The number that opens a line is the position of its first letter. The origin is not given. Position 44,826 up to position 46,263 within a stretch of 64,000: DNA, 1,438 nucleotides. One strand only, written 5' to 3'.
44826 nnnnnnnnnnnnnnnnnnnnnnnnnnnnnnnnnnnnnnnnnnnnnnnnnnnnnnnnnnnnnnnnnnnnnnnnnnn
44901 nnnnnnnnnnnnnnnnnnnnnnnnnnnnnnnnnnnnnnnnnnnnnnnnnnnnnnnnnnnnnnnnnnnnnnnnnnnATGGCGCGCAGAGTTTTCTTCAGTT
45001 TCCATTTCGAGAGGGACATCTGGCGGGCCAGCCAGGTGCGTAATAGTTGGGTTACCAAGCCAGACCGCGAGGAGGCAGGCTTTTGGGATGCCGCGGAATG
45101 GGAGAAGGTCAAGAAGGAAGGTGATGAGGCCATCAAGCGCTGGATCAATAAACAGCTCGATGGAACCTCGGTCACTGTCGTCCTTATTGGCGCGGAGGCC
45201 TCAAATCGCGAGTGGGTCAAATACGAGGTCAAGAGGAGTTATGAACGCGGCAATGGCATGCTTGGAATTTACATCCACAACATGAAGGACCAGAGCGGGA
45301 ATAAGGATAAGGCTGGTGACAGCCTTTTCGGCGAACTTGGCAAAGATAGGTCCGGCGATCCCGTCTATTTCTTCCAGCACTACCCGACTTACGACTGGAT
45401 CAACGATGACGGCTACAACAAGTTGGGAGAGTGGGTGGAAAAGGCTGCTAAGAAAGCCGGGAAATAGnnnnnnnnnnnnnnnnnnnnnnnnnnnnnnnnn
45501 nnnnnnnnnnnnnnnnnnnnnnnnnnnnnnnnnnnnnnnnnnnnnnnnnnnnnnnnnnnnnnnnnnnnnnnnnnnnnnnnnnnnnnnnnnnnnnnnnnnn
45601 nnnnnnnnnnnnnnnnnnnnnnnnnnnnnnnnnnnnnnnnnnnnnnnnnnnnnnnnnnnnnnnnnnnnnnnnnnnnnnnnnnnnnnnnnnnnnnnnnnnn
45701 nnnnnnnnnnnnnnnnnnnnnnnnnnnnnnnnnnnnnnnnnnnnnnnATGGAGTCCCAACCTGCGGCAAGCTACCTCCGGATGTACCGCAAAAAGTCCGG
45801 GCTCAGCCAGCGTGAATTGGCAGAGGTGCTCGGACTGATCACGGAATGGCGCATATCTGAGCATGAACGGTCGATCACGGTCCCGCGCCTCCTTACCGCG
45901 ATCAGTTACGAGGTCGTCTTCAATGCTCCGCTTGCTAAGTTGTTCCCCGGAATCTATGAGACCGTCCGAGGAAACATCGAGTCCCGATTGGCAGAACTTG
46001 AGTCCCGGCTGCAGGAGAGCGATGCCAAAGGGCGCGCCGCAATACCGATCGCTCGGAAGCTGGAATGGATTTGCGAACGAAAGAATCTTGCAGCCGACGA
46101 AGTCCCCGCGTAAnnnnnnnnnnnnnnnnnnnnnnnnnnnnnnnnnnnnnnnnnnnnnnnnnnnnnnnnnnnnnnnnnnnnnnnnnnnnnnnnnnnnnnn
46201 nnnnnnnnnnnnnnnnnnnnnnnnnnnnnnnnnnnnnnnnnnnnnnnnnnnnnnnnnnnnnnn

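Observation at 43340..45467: Thoeris-like module: two tandem TIR-like (ThsB-like) proteins preceded by a tiny multi-TM protein instead of a canonical ThsA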

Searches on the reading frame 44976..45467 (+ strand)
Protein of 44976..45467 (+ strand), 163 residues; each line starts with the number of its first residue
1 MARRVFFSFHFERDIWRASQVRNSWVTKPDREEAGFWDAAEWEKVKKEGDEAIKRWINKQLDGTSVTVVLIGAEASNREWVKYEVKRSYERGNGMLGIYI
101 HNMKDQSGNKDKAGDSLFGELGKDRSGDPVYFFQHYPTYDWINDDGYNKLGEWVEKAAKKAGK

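Call 3: search_protein_families(library=pfam, proteins=[window:44976-45467:+], max_evalue=0.1)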
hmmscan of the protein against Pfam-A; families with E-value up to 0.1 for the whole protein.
window:44976-45467:+ (163 aa): 2 families
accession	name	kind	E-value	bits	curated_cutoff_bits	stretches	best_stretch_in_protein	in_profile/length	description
PF08937.16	ThsB_TIR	-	4e-26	91.8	21.2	1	6-104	1-99/100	Thoeris protein ThsB, TIR-like domain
PF13676.11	TIR_2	-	0.021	15.7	28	1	47-90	35-77/122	TIR domain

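Call 4: search_protein_families(library=padloc, proteins=[window:44976-45467:+], max_evalue=0.1)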
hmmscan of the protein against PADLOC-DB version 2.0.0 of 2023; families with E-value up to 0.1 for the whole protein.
window:44976-45467:+ (163 aa): 7 families
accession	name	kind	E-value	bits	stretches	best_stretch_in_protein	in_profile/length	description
PDLC00431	ThsB1|ThsB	-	1.9e-70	234.5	1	1-163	1-162/162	TIR-like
PDLC04688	PDC-M50B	-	4.4e-63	210.3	1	1-160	1-158/162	-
PDLC00433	ThsB1|ThsB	-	6.5e-47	157.6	1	1-160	1-160/164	TIR-like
PDLC00418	ThsB1|ThsB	-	6.1e-07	27.4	1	46-105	46-105/155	TIR-like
PDLC00429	ThsB1|ThsB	-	1.6e-05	23.1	1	4-102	6-104/167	TIR-like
PDLC00438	ThsB1|ThsB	-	5.5e-05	21.2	1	1-104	1-113/206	TIR-like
PDLC00428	ThsB1|ThsB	-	0.00032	19.1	1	1-88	1-100/219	TIR-like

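Call 9: search_protein_families(library=ncbifam, proteins=[window:44976-45467:+], max_evalue=0.1)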
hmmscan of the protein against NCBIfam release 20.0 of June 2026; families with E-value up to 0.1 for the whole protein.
window:44976-45467:+ (163 aa): 1 family
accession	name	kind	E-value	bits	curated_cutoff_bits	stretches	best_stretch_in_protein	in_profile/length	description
NF009194.0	PRK12542.1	equivalog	0.0066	16.7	211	1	29-124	80-176/185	RNA polymerase sigma factor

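Call 10: search_protein_families(library=phrogs, proteins=[window:44976-45467:+], max_evalue=0.01)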
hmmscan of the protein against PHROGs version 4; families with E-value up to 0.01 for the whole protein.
window:44976-45467:+ (163 aa): 2 families
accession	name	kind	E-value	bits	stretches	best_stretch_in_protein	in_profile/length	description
phrog_6988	-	unknown function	1.2e-10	42.4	1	3-106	4-108/135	-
phrog_13658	-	unknown function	1.7e-09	38.7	1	1-107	1-111/198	-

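Call 57: search_protein_families(library=pfam, proteins=[L092:5159-5656:+], max_evalue=1)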
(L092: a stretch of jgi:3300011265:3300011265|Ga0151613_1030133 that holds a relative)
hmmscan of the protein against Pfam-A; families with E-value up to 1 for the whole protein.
L092:5159-5656:+ (165 aa): 0 families

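Call 59: search_solved_structures(query=window:44976-45467:+, max_evalue=0.001, show_alignments=1)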
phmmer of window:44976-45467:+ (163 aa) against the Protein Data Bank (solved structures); distinct sequences matched with E-value up to 0.001: 4.
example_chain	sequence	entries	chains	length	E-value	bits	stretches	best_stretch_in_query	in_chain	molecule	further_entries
9b7d_A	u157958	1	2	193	2.5e-38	134.9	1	1-131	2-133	Putative cyclic ADP-D-ribose synthase ThsB1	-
6lhy_A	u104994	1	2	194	2.6e-38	134.9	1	1-131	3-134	DUF1863 domain-containing protein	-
8wcf_A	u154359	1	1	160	1.6e-29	106.3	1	1-159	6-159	Molecular chaperone Tir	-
8fz9_A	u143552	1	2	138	7.3e-05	26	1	3-108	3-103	TIR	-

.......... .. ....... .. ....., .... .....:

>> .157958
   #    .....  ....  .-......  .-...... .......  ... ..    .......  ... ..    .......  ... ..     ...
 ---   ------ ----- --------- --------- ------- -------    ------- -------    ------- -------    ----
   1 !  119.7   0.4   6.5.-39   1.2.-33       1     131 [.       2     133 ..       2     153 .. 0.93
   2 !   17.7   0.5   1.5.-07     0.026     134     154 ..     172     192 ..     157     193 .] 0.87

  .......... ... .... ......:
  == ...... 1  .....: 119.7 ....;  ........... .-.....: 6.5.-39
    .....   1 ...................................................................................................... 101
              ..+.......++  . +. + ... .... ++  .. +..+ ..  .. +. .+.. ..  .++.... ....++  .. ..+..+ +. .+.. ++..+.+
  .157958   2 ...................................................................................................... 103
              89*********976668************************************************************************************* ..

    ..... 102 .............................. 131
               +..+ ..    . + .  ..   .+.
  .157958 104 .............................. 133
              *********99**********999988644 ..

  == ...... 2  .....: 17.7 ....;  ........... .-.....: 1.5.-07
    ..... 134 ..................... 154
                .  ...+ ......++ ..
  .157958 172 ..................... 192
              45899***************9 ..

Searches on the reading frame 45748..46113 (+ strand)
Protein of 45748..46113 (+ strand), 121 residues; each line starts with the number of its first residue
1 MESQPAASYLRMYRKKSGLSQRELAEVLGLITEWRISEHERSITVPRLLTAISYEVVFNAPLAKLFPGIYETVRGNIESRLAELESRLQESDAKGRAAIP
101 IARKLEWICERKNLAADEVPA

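Call 3: search_protein_families(library=pfam, proteins=[window:45748-46113:+], max_evalue=0.1)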
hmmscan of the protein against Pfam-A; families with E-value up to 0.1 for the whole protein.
window:45748-46113:+ (121 aa): 5 families
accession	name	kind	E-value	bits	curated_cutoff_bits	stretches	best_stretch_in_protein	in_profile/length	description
PF01381.28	HTH_3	-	1.1e-08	35.4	23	1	10-64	1-54/55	Helix-turn-helix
PF13560.12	HTH_31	-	3.8e-05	24.3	27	1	8-47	4-43/64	Helix-turn-helix domain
PF13412.12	HTH_24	-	0.017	15.1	21.9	1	10-30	9-29/48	Winged helix-turn-helix DNA-binding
PF11471.13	Sugarporin_N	-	0.024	15.3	25.7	1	77-93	2-18/31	Maltoporin periplasmic N-terminal extension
PF12844.13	HTH_19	-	0.045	14.1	30.2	1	10-40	4-35/64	Helix-turn-helix domain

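Call 4: search_protein_families(library=padloc, proteins=[window:45748-46113:+], max_evalue=0.1)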
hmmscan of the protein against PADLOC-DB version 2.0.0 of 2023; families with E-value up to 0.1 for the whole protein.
window:45748-46113:+ (121 aa): 5 families
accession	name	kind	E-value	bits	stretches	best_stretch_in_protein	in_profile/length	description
PDLC02926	HTH_VI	-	8.2e-05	20.8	1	8-66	4-61/92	-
PDLC03947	RmrA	-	0.0013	15.6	1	7-67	13-72/383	-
PDLC03949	RmrA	-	0.0035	14.2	1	8-120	5-116/363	-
PDLC03671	Control_protein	-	0.0095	14.2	1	7-49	16-60/84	control protein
PDLC03945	RmrA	-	0.034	11.3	1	10-60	7-56/394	-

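Call 9: search_protein_families(library=ncbifam, proteins=[window:45748-46113:+], max_evalue=0.1)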
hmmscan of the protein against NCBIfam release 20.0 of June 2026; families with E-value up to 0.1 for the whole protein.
window:45748-46113:+ (121 aa): 7 families
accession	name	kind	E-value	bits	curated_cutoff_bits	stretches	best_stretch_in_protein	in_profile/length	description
TIGR03070.1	couple_hipB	subfamily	0.0004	20.3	71.65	1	7-31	4-28/58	type II toxin-antitoxin system Y4mF family antitoxin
NF007408.0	PRK09943.1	equivalog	0.0028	17.2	211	1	10-67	12-68/185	HTH-type transcriptional regulator PuuR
TIGR03830.1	CxxCG_CxxCG_HTH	subfamily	0.011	15.6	61.8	1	9-44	69-103/127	type II TA system antitoxin MqsA family protein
NF003162.0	PRK04140.1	equivalog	0.02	14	263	1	9-65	130-185/317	transcriptional regulator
NF041951.1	phage_RstR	subfamily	0.025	14.8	80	1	9-53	6-49/108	RstR family transcriptional repressor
NF052239.1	antitox_spr1629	equivalog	0.071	12.2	335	1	10-59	7-55/377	spr1629 family repressor/antitoxin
NF007257.0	PRK09706.1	subfamily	0.093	12.5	101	0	7-47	7-46/135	transcriptional repressor DicA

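Call 10: search_protein_families(library=phrogs, proteins=[window:45748-46113:+], max_evalue=0.01)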
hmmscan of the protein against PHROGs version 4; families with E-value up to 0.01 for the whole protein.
window:45748-46113:+ (121 aa): 9 families
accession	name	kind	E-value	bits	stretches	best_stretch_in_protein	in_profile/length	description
phrog_1373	-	transcription regulation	1.7e-05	25.9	1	10-77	68-134/166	transcriptional regulator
phrog_8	-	transcription regulation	5e-05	23.9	1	11-78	165-228/346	transcriptional regulator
phrog_3865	-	unknown function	5.7e-05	24.3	1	4-31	10-37/74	-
phrog_2967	-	transcription regulation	0.00017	22.2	1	4-47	9-51/225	transcriptional regulator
phrog_3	-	transcription regulation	0.00025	21.9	1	7-87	90-167/430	transcriptional repressor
phrog_2328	-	transcription regulation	0.00064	20.5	1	8-73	18-82/128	transcriptional repressor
phrog_7241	-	transcription regulation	0.0021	19.1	1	8-50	64-105/122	transcriptional regulator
phrog_7950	-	transcription regulation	0.0055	17.7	0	9-30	11-32/68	transcriptional repressor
phrog_5823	-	transcription regulation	0.0082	16.3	1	9-86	10-89/404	transcriptional regulator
